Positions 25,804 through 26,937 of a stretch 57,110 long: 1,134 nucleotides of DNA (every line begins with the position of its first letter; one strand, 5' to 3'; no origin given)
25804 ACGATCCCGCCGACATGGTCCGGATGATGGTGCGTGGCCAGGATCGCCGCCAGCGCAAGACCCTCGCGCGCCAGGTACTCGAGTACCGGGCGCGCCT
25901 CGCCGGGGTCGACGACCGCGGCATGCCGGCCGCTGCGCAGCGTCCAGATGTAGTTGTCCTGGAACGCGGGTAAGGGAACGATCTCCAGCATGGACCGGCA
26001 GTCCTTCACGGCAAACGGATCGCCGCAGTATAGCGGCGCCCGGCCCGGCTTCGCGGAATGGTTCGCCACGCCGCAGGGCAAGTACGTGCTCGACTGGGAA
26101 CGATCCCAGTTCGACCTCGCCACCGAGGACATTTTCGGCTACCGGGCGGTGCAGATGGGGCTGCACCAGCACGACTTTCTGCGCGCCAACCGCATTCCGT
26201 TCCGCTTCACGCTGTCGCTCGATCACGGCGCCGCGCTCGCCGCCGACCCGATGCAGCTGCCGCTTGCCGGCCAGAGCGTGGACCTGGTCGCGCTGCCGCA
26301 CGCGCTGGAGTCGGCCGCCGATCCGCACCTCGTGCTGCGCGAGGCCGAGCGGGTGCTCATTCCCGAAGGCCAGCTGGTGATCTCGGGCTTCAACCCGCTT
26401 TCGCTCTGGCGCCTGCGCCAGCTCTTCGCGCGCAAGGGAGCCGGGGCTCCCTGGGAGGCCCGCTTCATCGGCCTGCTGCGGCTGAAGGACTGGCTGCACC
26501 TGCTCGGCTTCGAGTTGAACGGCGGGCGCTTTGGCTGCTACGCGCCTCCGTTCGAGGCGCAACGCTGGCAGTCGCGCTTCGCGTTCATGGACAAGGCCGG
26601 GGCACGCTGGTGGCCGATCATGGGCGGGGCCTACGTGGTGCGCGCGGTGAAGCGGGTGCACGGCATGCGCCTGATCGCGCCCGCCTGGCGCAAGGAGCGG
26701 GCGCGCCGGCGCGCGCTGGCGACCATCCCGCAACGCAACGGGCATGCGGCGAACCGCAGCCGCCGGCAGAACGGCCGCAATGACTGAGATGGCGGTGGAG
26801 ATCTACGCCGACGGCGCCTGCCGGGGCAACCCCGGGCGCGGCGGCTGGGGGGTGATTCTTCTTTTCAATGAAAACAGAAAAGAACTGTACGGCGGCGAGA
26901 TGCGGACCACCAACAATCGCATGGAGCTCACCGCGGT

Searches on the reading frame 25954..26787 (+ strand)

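Call 75: search_protein_families(library=pfam, proteins=[window:25954-26787:+], max_evalue=0.000001)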
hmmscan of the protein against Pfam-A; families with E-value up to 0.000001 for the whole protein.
window:25954-26787:+ (277 aa): 1 family
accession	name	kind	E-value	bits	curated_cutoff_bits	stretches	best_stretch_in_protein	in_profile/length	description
PF08241.18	Methyltransf_11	-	6.1e-09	36.9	21.2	1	95-143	47-95/95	Methyltransferase domain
